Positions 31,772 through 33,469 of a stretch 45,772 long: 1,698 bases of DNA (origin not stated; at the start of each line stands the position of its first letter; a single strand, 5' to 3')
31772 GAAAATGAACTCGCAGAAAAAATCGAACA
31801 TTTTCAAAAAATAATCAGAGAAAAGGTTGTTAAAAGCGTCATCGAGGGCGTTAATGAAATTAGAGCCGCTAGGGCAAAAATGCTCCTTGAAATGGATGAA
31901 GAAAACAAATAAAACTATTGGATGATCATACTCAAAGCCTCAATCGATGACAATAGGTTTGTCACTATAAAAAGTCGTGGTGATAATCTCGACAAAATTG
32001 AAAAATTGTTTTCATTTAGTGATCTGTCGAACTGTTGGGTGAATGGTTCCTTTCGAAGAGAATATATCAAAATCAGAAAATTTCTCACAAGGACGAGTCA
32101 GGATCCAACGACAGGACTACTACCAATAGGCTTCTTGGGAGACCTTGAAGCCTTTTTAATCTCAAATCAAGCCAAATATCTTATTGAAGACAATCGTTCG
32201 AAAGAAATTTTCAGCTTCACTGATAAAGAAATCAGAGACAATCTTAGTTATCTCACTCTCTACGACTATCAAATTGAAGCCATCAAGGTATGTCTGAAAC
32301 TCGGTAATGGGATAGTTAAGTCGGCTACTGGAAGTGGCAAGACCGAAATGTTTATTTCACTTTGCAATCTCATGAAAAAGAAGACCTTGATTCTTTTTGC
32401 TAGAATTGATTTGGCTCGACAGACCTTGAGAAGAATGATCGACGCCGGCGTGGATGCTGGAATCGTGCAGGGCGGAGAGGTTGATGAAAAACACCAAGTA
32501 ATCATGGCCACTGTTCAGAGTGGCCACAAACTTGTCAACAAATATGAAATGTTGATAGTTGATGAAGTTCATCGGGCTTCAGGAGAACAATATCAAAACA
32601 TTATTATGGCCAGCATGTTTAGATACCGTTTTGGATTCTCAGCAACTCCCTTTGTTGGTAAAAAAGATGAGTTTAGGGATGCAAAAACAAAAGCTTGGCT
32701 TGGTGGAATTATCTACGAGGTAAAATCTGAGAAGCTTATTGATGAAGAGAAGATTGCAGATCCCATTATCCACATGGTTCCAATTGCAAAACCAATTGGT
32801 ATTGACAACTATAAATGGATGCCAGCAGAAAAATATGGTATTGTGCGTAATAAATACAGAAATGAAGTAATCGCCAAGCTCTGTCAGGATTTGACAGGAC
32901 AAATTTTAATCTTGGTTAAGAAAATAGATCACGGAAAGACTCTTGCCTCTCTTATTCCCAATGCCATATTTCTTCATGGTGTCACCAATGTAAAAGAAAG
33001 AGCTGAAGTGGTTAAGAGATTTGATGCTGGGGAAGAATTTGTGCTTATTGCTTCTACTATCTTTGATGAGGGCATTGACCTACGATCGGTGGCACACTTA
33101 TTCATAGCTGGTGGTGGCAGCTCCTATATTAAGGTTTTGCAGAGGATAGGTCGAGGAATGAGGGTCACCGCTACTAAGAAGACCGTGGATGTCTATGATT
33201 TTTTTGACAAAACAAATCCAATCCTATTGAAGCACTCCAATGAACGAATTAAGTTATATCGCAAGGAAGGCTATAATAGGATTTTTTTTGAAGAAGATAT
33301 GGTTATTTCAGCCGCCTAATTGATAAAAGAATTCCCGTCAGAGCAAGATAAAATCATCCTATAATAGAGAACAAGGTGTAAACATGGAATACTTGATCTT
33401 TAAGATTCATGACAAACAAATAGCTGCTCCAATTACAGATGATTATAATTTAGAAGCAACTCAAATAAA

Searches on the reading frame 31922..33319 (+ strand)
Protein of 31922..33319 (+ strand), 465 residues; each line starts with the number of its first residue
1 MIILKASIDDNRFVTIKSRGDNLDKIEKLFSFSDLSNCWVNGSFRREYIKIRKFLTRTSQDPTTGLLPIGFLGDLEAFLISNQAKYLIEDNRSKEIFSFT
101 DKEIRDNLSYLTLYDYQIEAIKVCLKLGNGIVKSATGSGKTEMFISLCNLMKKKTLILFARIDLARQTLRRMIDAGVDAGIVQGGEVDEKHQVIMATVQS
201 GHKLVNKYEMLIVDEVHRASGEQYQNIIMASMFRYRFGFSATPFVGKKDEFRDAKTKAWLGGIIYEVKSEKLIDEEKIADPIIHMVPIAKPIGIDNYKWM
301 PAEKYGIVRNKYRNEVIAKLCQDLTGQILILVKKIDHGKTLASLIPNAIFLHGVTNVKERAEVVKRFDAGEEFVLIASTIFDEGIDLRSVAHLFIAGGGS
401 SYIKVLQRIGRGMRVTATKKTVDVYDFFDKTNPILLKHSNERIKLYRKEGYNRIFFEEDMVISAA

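Call 12: search_protein_families(library=phrogs, proteins=[window:31922-33319:+], max_evalue=0.001)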
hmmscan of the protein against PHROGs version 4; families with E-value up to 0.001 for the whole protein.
window:31922-33319:+ (465 aa): 6 families
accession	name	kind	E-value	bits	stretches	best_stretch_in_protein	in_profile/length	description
phrog_16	-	DNA, RNA and nucleotide metabolism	4.4e-74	251.3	1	30-450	231-616/986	DNA helicase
phrog_9690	-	DNA, RNA and nucleotide metabolism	9.8e-55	186.7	1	195-459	23-305/306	DNA helicase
phrog_16259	-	DNA, RNA and nucleotide metabolism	1.5e-12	48.5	1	15-220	15-237/330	DNA helicase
phrog_17901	-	DNA, RNA and nucleotide metabolism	5.6e-08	34.2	1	371-451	11-96/109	DNA helicase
phrog_14619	-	DNA, RNA and nucleotide metabolism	1.2e-07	32.5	1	54-146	57-153/314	DNA helicase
phrog_2488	-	DNA, RNA and nucleotide metabolism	0.00064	19.6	0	99-157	5-76/579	DNA helicase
